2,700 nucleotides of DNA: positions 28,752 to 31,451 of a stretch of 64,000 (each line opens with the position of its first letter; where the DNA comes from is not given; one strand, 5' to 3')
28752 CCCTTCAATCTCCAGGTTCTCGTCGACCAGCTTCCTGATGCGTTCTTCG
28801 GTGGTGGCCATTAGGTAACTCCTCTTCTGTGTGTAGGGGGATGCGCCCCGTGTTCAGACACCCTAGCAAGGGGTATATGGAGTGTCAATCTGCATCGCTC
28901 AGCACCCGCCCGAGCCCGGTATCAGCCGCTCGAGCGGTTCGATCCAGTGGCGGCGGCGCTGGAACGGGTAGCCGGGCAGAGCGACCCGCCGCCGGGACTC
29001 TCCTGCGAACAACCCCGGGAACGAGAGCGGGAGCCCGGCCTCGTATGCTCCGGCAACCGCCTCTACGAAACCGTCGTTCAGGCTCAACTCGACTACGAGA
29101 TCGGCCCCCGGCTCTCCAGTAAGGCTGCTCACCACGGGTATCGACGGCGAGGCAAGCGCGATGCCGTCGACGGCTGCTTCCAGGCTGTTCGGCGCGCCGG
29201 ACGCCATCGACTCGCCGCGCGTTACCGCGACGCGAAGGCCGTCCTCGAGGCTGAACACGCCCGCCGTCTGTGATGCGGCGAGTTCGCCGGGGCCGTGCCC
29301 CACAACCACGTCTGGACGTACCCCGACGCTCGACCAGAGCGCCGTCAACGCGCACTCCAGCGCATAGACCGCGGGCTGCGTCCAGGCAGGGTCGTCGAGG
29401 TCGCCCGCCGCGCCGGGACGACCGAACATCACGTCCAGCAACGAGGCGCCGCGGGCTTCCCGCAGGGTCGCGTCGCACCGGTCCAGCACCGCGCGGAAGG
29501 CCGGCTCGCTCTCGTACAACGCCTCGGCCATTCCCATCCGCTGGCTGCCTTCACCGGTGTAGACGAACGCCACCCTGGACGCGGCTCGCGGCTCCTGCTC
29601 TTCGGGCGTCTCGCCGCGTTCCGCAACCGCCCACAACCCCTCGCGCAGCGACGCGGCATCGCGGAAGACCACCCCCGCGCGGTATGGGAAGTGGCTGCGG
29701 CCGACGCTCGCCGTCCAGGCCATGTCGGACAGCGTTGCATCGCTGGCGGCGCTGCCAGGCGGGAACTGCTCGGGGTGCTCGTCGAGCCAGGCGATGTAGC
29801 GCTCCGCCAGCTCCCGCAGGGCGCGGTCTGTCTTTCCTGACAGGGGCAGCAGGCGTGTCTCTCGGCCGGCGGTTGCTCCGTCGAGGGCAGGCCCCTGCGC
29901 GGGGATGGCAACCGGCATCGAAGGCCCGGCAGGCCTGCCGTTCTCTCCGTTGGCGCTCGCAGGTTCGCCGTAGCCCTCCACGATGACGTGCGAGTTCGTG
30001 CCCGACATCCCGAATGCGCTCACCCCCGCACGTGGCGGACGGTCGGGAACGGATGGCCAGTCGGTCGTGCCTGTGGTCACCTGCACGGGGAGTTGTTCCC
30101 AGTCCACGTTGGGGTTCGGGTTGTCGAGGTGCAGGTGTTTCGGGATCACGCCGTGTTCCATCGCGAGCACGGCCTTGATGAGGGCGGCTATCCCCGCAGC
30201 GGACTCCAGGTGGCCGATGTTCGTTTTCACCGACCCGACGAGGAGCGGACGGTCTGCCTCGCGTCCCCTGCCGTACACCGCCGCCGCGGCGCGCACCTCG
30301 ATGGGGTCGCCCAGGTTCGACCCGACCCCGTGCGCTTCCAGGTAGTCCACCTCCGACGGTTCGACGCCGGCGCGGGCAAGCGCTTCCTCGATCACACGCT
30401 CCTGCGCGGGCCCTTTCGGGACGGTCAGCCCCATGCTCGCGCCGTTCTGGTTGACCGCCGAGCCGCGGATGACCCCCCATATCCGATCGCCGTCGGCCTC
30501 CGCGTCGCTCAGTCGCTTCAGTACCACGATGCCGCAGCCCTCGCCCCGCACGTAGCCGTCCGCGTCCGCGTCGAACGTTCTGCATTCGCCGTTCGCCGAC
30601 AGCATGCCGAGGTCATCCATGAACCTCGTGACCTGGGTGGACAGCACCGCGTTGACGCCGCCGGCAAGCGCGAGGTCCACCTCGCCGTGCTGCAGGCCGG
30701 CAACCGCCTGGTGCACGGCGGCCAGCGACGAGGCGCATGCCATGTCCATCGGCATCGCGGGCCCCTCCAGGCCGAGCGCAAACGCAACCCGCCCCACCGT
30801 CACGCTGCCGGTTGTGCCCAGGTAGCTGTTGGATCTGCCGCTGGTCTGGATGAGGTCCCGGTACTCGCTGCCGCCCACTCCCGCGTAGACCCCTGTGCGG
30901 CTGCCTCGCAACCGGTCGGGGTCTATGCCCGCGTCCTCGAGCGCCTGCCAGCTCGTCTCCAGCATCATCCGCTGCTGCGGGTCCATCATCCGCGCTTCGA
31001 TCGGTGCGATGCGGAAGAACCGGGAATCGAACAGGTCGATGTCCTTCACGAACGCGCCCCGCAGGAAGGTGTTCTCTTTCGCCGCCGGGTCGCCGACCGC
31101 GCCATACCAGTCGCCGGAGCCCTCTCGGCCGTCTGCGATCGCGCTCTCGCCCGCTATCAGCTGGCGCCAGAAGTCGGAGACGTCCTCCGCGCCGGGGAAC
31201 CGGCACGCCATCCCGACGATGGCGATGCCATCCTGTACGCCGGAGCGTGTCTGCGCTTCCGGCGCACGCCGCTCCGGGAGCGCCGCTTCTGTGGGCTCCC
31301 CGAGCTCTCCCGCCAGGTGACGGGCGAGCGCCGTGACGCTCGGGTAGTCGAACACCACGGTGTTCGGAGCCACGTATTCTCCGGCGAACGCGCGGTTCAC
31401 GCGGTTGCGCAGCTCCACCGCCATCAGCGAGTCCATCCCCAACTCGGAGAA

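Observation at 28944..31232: C-terminal KS2 is intact but its AT is a catalytically dead, truncated relic and no ACP follows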

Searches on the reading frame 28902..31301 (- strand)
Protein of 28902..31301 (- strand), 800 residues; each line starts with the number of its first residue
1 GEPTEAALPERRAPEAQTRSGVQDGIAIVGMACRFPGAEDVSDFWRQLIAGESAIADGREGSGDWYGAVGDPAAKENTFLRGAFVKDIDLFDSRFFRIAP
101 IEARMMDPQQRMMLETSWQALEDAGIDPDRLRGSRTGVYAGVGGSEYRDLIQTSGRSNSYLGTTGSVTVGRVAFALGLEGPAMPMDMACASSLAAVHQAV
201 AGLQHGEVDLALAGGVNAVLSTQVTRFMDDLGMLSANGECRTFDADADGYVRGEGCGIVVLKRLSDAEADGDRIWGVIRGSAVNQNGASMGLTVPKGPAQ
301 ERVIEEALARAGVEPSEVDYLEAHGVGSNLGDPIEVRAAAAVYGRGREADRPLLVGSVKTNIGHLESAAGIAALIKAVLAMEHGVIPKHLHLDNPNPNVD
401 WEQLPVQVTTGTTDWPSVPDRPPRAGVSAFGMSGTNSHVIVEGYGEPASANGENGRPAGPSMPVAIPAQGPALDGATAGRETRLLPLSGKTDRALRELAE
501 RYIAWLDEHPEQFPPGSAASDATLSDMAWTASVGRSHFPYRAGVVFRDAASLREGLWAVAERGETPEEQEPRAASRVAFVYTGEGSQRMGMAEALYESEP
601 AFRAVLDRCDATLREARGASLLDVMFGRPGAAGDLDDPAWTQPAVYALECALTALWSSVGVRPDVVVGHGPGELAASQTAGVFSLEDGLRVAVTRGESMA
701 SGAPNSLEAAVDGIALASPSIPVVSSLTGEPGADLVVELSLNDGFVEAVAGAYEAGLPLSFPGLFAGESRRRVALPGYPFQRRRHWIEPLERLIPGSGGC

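Call 9: search_solved_structures(query=window:28902-31301:-, show_alignments=2)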
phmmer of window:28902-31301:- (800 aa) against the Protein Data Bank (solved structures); distinct sequences matched with E-value up to 0.001: 216 (the best 60 are shown).
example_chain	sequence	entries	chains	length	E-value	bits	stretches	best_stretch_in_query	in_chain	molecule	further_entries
7zma_A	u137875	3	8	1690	1e-187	629.1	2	21-559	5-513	Putative polyketide synthase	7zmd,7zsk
4mz0_A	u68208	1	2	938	4.5e-171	574.1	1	16-701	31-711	CurL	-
7s6b_A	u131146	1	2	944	3.6e-141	475.2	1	14-700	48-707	Polyketide synthase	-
7s6c_A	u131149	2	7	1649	5.3e-140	471.4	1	10-700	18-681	6-deoxyerythronolide-B synthase EryA2, modules 3 and 4, Lsd14 Polyketide synthase fusion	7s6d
2hg4_A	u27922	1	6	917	1e-138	467.1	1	12-697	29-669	6-Deoxyerythronolide B Synthase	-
8g4u_A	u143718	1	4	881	6.5e-136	457.8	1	23-702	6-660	EryAIII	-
8ee0_A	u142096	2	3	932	2.5e-134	452.6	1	10-703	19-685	6-deoxyerythronolide B synthase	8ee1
9iyw_A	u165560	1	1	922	2.8e-132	445.8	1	18-756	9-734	Polyketide synthase,GfsA KSQ-AncAT chimeric protein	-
7uwr_A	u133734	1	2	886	3.2e-131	442.3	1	26-703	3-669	Narbonolide/10-deoxymethynolide synthase PikA1, modules 1 and 2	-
8in9_A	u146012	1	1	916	2.4e-130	439.4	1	18-706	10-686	Polyketide synthase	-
6c9u_A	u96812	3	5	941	5.6e-130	438.2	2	10-480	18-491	6-deoxyerythronolide-B synthase EryA2, modules 3 and 4 | EryAII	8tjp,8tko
11sz_A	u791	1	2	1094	1.4e-129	436.9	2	10-480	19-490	6-deoxyerythronolide-B synthase, Erythronolide synthase EryA2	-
2qo3_A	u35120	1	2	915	3.5e-129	435.6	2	24-483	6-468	EryAII Erythromycin polyketide synthase modules 3 and 4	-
8tpw_A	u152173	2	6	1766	8.3e-129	434.3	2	10-478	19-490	EryAII,EryAII,EryAII,EryAII,6-deoxyerythronolide-B synthase EryA3, modules 5 and 6 | EryAII,EryAII,EryAII,6-deoxyerythronolide-B synthase EryA3, modules 5 and 6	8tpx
7vee_A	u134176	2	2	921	1.1e-128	433.9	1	17-706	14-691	Polyketide synthase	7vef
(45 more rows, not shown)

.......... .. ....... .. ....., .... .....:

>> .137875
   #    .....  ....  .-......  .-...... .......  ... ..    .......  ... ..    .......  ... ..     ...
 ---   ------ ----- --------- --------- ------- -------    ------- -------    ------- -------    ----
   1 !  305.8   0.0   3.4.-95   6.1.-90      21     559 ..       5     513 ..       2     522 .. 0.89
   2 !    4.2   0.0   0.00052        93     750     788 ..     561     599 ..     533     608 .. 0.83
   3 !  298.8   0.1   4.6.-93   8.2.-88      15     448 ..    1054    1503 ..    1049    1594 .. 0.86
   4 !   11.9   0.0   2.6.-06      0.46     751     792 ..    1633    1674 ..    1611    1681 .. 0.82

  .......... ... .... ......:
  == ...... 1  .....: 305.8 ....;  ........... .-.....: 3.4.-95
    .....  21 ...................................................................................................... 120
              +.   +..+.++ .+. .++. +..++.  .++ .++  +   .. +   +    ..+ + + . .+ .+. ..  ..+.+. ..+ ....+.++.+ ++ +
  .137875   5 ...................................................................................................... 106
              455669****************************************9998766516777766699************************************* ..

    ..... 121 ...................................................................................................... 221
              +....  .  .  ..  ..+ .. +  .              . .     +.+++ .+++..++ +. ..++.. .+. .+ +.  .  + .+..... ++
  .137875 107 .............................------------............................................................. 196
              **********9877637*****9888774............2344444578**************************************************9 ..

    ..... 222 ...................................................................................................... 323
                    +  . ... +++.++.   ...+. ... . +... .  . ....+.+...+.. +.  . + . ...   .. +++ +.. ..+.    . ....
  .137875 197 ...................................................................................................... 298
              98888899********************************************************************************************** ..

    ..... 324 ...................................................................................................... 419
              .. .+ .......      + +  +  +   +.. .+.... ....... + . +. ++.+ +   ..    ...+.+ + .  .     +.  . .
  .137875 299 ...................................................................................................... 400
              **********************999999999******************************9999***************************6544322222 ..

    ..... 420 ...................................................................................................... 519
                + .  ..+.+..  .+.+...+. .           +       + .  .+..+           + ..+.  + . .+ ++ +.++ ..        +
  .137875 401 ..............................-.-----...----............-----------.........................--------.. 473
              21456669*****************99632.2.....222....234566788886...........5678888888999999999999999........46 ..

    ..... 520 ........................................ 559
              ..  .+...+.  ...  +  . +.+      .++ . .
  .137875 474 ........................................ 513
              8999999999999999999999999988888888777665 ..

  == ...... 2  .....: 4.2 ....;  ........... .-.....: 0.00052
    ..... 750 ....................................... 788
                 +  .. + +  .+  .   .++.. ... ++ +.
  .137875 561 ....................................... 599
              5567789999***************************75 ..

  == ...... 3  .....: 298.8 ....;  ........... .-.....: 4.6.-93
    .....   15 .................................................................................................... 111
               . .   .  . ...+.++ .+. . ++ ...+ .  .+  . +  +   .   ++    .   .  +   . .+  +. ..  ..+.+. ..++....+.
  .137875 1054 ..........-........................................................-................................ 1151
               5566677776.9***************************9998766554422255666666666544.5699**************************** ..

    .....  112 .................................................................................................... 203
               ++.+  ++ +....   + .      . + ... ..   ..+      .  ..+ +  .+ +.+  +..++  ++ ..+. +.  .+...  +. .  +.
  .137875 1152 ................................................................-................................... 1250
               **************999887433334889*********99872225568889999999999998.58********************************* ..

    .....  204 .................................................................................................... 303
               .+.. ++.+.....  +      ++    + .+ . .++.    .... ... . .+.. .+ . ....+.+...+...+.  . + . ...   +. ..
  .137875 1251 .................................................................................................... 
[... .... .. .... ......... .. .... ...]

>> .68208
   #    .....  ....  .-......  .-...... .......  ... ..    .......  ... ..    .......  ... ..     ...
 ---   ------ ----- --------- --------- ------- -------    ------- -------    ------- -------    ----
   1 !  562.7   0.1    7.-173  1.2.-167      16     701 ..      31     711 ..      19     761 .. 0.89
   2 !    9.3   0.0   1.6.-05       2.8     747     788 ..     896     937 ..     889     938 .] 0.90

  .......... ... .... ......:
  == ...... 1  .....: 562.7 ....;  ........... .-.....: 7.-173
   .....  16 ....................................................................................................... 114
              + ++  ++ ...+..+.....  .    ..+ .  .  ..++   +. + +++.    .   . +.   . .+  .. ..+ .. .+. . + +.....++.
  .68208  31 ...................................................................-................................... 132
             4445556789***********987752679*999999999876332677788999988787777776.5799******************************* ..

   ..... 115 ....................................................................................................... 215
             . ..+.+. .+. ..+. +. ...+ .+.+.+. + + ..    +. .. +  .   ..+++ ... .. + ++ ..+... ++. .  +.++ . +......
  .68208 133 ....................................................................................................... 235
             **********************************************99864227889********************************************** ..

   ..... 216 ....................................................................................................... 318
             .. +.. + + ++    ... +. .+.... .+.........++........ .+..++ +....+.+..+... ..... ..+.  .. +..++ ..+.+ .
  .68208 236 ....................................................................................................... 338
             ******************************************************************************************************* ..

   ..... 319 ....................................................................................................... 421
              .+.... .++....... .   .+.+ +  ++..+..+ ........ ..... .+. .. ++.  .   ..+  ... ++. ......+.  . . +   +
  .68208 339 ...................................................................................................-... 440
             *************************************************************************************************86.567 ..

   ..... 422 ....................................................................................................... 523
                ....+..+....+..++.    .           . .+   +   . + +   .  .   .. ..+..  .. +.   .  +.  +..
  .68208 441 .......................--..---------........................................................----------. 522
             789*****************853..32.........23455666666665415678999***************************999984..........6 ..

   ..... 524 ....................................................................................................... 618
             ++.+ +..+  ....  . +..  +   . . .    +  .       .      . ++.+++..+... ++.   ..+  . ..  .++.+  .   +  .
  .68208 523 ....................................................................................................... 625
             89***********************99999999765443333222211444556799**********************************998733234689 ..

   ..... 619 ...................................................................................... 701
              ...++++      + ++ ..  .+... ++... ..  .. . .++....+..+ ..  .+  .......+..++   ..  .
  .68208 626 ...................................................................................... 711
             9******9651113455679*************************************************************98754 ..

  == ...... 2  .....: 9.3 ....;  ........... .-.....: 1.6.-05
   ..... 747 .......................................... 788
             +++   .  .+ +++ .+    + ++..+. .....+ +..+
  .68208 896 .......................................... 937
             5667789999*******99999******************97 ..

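Call 59: predict_structure(alignment_id=A2)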
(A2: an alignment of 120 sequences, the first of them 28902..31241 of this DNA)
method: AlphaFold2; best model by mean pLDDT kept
length: 780 residues; sequences in the alignment: 120
mean_pLDDT: 69.3   pTM: 0.63
mean pLDDT of the five models: 69.3, 68.7, 67.9, 67.3, 64.9
residues with pLDDT >= 90: 278; 70-90: 156; 50-70: 105; < 50: 241
segments of 3 or more residues with pLDDT < 50: 1-82, 111-181, 188-193, 195-239, 267-273, 341-343, 428-434, 763-769, 777-780
pLDDT, mean of each block of 10 residues (from residue 1): 29 33 43 31 31 34 29 39 50 59 59 35 35 32 24 26 31 46 51 44 37 38 36 36 59 75 63 66 93 94 71 82 90 77 62 85 82 70 85 89 88 73 65 55 73 74 95 94 95 90 93 84 97 98 78 91 79 92 96 96 96 95 96 95 95 95 97 94 82 93 81 87 90 93 92 79 47 48
secondary structure, 60 per line:
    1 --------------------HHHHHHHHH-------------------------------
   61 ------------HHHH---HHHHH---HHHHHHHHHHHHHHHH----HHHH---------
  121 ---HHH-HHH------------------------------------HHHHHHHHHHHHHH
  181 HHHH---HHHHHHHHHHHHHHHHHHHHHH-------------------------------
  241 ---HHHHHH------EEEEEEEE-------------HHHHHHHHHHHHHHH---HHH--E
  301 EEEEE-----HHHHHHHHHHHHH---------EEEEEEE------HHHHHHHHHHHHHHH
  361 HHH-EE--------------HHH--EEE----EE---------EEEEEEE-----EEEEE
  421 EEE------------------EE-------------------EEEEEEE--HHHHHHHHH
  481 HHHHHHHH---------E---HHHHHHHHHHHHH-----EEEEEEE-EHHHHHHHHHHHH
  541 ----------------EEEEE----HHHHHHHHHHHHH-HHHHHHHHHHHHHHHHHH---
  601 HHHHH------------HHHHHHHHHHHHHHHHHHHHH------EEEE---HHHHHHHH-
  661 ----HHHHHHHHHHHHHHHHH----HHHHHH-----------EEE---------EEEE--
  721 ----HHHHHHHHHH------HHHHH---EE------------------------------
elements in order (helices of 4 or more, strands of 3 or more residues): H21-29 H73-76 H80-84 H88-103 H108-111 H167-184 H188-209 H244-249 E256-263 H277-291 E300-305 H311-323 E333-339 H346-363 E386-388 E404-410 E416-423 E463-469 H472-488 H502-514 E520-526 H529-540 E557-561 H566-578 H580-597 H601-605 H618-638 E645-648 H652-659 H665-681 H686-691 E703-705 E715-718 H725-734 H741-745
